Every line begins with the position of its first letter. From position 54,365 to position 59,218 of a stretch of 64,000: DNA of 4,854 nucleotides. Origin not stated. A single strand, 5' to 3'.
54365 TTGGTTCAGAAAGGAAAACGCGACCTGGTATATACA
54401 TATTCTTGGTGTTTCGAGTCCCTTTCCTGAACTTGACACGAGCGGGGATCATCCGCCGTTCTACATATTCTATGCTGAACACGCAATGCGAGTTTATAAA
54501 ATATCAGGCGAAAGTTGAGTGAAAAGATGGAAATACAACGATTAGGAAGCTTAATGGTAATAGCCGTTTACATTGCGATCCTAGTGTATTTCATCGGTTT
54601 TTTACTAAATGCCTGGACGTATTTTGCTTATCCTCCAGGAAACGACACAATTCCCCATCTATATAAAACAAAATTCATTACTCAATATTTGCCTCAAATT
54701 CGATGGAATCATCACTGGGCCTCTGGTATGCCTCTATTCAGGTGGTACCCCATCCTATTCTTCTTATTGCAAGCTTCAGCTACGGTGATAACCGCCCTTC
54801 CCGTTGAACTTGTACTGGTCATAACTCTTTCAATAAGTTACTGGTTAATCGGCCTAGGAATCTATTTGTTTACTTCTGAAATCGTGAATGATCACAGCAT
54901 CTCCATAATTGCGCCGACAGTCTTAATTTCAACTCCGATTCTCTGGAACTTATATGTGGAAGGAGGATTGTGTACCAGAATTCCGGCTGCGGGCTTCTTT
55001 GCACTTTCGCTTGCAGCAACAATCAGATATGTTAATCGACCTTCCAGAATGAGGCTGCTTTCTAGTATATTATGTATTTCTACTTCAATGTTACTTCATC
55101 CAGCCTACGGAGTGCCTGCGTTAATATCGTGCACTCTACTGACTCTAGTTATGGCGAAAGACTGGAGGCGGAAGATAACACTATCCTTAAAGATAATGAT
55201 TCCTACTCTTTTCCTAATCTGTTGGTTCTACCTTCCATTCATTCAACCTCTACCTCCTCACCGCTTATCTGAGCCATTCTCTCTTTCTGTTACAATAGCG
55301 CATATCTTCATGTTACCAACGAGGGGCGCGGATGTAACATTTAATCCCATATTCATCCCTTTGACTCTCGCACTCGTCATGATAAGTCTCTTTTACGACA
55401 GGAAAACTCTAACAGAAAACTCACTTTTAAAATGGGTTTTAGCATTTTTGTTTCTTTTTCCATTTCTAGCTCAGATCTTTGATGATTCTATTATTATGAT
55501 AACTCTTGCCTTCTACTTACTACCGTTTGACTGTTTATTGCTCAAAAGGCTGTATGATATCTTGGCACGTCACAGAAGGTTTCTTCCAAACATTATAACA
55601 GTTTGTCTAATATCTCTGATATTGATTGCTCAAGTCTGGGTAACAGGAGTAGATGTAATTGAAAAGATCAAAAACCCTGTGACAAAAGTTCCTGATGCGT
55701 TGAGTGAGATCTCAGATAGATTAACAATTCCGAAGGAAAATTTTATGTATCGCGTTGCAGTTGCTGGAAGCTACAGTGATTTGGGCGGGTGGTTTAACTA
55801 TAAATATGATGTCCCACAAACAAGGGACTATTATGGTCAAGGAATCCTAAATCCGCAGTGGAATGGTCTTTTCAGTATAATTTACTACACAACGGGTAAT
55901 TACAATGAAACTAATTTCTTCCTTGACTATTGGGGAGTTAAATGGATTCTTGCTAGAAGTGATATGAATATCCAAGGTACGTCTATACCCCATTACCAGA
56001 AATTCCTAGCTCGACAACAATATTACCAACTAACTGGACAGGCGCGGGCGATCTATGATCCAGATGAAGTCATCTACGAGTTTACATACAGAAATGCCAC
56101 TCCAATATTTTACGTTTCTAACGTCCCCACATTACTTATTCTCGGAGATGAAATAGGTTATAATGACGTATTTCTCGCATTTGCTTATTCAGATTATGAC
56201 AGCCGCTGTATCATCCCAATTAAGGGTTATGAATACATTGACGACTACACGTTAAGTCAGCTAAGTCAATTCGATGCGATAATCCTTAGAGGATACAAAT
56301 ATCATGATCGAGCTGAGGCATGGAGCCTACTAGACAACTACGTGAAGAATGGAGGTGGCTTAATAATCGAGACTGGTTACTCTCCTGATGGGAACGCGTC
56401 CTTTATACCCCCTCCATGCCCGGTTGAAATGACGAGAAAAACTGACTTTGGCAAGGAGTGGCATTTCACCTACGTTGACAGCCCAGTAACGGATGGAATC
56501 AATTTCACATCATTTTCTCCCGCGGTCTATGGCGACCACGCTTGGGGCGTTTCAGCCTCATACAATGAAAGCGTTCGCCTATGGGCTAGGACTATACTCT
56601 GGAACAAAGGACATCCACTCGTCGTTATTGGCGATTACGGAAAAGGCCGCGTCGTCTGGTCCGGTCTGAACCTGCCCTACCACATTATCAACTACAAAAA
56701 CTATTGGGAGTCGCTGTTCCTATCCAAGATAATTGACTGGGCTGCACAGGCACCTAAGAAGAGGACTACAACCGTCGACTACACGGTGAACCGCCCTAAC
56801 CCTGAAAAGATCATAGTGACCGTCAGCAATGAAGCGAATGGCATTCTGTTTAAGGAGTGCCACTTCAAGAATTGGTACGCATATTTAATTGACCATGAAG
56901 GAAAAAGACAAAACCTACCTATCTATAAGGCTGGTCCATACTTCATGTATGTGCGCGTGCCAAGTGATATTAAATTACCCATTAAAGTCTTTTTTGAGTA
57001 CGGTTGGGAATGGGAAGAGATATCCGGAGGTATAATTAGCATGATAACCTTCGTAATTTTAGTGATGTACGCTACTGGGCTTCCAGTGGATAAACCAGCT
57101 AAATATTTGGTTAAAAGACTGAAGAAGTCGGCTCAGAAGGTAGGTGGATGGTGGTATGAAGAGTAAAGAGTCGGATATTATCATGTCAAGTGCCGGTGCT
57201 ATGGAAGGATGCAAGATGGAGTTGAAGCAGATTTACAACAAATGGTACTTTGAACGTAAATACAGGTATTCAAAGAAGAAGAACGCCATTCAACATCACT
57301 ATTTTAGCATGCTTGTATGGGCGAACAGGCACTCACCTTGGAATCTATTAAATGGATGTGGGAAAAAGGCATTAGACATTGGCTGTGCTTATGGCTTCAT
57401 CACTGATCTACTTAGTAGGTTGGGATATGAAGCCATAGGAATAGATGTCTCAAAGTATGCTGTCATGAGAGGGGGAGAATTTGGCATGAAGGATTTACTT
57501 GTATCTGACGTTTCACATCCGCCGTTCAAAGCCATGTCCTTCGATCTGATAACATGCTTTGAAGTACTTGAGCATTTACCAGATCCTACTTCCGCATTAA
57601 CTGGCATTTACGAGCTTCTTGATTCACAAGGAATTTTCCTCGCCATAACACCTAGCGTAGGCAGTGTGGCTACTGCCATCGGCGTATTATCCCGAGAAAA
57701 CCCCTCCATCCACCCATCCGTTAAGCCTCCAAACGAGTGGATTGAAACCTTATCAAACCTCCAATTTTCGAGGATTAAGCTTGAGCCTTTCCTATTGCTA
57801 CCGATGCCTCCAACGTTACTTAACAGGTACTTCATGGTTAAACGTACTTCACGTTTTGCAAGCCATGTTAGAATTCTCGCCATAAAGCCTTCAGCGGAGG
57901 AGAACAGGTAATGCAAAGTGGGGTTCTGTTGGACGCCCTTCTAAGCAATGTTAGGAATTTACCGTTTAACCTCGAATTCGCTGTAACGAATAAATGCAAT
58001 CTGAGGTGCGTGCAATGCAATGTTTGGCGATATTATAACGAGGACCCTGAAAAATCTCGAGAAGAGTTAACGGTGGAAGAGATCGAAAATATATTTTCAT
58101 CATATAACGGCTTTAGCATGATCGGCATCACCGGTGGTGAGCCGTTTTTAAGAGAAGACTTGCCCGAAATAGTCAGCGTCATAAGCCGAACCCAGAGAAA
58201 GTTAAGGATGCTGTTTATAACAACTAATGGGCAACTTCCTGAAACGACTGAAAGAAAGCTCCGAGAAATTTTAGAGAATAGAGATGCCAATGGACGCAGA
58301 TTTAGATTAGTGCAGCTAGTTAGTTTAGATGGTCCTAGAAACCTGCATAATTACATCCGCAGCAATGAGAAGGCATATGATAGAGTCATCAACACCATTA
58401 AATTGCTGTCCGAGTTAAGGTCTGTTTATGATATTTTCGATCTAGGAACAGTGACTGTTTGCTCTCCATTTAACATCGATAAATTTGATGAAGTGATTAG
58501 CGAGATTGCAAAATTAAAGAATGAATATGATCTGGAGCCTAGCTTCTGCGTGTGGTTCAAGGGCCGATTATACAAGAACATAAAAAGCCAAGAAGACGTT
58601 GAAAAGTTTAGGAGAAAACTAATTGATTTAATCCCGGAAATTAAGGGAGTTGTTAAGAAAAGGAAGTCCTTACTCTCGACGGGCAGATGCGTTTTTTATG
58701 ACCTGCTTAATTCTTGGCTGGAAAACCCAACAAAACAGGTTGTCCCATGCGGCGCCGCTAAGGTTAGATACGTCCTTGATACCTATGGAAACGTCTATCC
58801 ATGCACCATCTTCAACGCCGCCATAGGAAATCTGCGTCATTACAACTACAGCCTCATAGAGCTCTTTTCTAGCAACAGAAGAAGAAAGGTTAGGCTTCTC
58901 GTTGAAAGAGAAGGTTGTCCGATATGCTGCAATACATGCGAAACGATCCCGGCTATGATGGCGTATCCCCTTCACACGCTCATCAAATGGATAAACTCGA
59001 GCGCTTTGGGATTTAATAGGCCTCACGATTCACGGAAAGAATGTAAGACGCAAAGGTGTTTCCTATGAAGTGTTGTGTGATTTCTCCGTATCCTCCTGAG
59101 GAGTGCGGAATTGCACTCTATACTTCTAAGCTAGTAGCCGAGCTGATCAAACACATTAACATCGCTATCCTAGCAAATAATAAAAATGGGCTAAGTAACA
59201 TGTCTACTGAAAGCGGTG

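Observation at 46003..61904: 16-kb overlap-coupled block resembling an archaeal version of bacterial exosortase/PEP-CTERM exopolysaccharide loci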

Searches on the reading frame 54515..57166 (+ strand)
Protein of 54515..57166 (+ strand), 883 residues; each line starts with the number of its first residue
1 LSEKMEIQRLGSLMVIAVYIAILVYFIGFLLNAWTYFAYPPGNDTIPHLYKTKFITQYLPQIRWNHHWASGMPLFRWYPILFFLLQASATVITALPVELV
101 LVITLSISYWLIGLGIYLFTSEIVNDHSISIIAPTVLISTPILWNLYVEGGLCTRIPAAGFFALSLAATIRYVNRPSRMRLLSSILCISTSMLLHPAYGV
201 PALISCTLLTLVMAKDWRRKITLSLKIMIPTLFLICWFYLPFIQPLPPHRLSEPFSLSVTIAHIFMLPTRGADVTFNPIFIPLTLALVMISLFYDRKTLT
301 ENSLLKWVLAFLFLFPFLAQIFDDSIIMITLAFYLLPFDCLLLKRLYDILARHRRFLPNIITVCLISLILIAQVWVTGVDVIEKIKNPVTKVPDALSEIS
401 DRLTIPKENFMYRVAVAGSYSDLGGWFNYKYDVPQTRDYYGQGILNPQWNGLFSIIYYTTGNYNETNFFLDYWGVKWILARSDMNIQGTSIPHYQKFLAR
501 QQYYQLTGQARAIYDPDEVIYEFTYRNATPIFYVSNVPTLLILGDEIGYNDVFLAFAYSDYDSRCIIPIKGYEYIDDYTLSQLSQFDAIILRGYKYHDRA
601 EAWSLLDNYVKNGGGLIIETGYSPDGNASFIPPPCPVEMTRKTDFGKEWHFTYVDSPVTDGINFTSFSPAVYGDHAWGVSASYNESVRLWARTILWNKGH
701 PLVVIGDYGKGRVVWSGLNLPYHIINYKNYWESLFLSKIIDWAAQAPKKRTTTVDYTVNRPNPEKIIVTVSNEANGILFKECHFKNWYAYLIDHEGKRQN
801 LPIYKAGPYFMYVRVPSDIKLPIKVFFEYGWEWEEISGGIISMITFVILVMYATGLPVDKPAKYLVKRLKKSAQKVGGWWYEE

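Call 6: search_protein_families(library=ncbifam, proteins=[window:54515-57166:+], max_evalue=0.01)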
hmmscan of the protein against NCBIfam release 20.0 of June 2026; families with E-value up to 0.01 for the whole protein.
window:54515-57166:+ (883 aa): 0 families

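Call 7: search_protein_families(library=pfam, proteins=[window:54515-57166:+], max_evalue=0.01)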
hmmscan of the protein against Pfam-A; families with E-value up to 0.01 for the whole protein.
window:54515-57166:+ (883 aa): 2 families
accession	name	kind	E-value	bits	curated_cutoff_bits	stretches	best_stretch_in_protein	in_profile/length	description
PF10131.15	PTPS_related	-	1e-07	31.3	26.4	1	549-621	463-527/621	6-pyruvoyl-tetrahydropterin synthase related domain; membrane protein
PF07090.17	GATase1_like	-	0.0026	17.8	27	0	601-715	95-214/247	Putative glutamine amidotransferase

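Call 64: search_solved_structures(query=window:54515-57166:+, max_evalue=1)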
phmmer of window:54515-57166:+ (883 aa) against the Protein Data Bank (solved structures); distinct sequences matched with E-value up to 1: 5.
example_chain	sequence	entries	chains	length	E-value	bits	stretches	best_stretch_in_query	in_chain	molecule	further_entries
4jfz_H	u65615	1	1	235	0.3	12.2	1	454-491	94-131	Fab heavy chain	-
4jg1_H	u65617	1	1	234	0.31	12.2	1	454-491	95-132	Fab heavy chain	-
4jfx_B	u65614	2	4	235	0.32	12.2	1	454-491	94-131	Fab heavy chain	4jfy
4jg0_H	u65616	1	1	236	0.32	12.2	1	454-491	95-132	Fab heavy chain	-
5t38_A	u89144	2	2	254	0.57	11.3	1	579-623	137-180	EvdMO1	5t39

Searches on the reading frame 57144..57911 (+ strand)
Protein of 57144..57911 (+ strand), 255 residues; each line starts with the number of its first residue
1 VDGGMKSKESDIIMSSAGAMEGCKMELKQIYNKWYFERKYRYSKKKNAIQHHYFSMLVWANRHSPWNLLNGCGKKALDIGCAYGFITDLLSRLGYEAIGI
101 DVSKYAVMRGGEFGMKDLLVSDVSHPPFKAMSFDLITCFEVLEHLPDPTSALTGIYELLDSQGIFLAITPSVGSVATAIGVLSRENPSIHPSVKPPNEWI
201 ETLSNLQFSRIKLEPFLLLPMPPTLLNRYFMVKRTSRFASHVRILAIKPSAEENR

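Call 6: search_protein_families(library=ncbifam, proteins=[window:57144-57911:+], max_evalue=0.01)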
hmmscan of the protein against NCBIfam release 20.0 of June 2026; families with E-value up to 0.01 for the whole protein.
window:57144-57911:+ (255 aa): 12 families
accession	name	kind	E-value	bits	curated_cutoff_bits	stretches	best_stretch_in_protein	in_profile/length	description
TIGR01983.1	UbiG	equivalog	4.4e-13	49.1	102.95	1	43-169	22-153/228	bifunctional 2-polyprenyl-6-hydroxyphenol methylase/3-demethylubiquinol 3-O-methyltransferase UbiG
NF045667.1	MTase_DVU1556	equivalog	6.4e-12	45.4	155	1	73-166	23-118/213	DVU_1556 family methyltransferase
TIGR02072.1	BioC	equivalog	3.1e-08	33.7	184.95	1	73-213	35-176/244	malonyl-ACP O-methyltransferase BioC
TIGR04345.1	ovoA_Cterm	equivalog_domain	1.7e-07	31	170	1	130-166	132-168/242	putative 4-mercaptohistidine N1-methyltransferase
NF041255.1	mycofact_MftM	equivalog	5e-05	22.8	200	1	73-149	140-221/289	mycofactocin oligosaccharide methyltransferase MftM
TIGR02021.1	BchM-ChlM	equivalog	0.00054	19.4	158.9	1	72-148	54-134/218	magnesium protoporphyrin IX methyltransferase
NF040539.1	AST_met_ArsM_2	exception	0.0008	19.3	240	1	74-166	58-162/262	putative arsinothricin biosynthesis methyltransferase ArsM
NF041650.1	nod_mtase_NodS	equivalog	0.0015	18.3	300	1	70-158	36-127/190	nodulation methyltransferase NodS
TIGR04290.1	meth_Rta_06860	hypoth_equivalog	0.0015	18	300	1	73-159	50-142/226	TIGR04290 family methyltransferase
NF011650.0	PRK15068.1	equivalog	0.0057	15.6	209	0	27-164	79-222/324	tRNA 5-methoxyuridine(34)/uridine 5-oxyacetic acid(34) synthase CmoB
NF008300.0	PRK11088.1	equivalog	0.0074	15.8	303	0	73-136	86-155/272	23S rRNA (guanine(745)-N(1))-methyltransferase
NF011529.0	PRK14968.1-3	equivalog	0.0075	15.7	162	0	67-107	29-69/198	putative methyltransferase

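Call 7: search_protein_families(library=pfam, proteins=[window:57144-57911:+], max_evalue=0.01)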
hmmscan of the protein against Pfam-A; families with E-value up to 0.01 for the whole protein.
window:57144-57911:+ (255 aa): 6 families
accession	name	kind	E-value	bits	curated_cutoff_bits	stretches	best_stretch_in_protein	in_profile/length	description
PF08241.18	Methyltransf_11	-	1.7e-17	64.3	21.2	1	77-166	1-94/95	Methyltransferase domain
PF13489.12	Methyltransf_23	-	4.5e-15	56.2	27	1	73-173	23-122/164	Methyltransferase domain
PF08242.18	Methyltransf_12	-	1e-12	49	30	1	77-165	1-98/98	Methyltransferase domain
PF13649.12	Methyltransf_25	-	1.6e-11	45.2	27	1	77-163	2-97/97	Methyltransferase domain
PF13847.12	Methyltransf_31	-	2e-11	44.2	27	1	73-171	4-113/145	Methyltransferase domain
PF05401.17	NodS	-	0.0018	18.6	24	1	74-165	45-142/201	Nodulation protein S (NodS)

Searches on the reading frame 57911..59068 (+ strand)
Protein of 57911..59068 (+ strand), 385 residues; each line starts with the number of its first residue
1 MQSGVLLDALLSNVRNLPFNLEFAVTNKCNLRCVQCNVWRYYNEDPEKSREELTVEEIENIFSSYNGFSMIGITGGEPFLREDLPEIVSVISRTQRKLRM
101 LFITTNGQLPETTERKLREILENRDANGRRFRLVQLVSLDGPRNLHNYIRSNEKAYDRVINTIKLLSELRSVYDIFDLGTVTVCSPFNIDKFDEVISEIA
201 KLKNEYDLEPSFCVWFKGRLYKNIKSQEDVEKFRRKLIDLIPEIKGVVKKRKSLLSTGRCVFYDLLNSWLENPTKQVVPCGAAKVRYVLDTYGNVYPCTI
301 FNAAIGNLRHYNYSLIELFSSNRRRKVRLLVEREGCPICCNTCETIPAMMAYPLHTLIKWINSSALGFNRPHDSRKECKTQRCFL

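Call 8: search_protein_families(library=ncbifam, proteins=[window:57911-59068:+], max_evalue=0.01)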
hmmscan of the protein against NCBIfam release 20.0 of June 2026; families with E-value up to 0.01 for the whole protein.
window:57911-59068:+ (385 aa): 68 families (the best 25 are shown)
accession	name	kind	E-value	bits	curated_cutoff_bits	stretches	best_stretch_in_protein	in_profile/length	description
TIGR03961.1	rSAM_PTO1314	hypoth_equivalog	6.3e-18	65.2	306.05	1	13-358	17-317/332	PTO1314 family radical SAM protein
TIGR02666.1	moaA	equivalog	1.3e-17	63.8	284.05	1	21-119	12-112/336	GTP 3',8-cyclase MoaA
TIGR02668.1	moaA_archaeal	equivalog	1.5e-16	60.2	325.25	1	20-120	11-107/303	GTP 3',8-cyclase MoaA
NF047865.1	rSAM_PapB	equivalog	8.5e-16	58.1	340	1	21-320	5-281/330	PapB family radical SAM/SPASM ranthipeptide maturase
NF033640.1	N_Twi_rSAM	subfamily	1.7e-15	57.1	170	1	17-237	109-333/398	twitch domain-containing radical SAM protein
NF001199.0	PRK00164.2-1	equivalog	2.2e-15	56.6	231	1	20-119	13-108/308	GTP 3',8-cyclase MoaA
TIGR04055.1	rSAM_NirJ2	equivalog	9.8e-15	54.9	500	1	23-340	4-295/326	putative heme d1 biosynthesis radical SAM protein NirJ2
TIGR04250.1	SCM_rSAM_ScmE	equivalog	2.4e-14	53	400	1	20-168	4-139/358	SynChlorMet cassette radical SAM/SPASM protein ScmE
NF050035.1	rSAM_WgK_link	exception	5.4e-14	52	650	1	14-168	4-145/367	radical SAM/SPASM peptide maturase WgkB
TIGR04133.1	rSAM_w_lipo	hypoth_equivalog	1.3e-13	50.7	425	1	23-245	28-232/350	TIGR04133 family radical SAM/SPASM protein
TIGR04053.2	TIGR04053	equivalog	1.4e-13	50.9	395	1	14-202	3-176/366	TIGR04053 family radical SAM/SPASM domain-containing protein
TIGR03978.1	rSAM_paired_1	equivalog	3.5e-13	49.1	370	1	23-202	87-260/466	His-Xaa-Ser system radical SAM maturase HxsB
TIGR04546.1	rSAM_ahbC_deAc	equivalog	6e-13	48.3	650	1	23-167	43-173/390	12,18-didecarboxysiroheme deacetylase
TIGR04545.1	rSAM_ahbD_hemeb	equivalog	4.8e-12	46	500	1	23-196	4-159/339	heme b synthase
TIGR03470.1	HpnH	equivalog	6.1e-12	45.2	225.05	1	7-167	16-159/318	adenosyl-hopene transferase HpnH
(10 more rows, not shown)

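Call 9: search_protein_families(library=pfam, proteins=[window:57911-59068:+], max_evalue=0.01)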
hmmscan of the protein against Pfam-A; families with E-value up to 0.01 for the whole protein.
window:57911-59068:+ (385 aa): 3 families
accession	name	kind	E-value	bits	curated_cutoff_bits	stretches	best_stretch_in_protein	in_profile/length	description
PF04055.27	Radical_SAM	-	4.3e-16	60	29.5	1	25-171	3-142/166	Radical SAM superfamily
PF13353.11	Fer4_12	-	9.1e-06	26.5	22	1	27-125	13-110/137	4Fe-4S single cluster domain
PF13186.11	SPASM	-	0.0001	22.9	21.5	1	280-343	1-66/67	Iron-sulfur cluster-binding domain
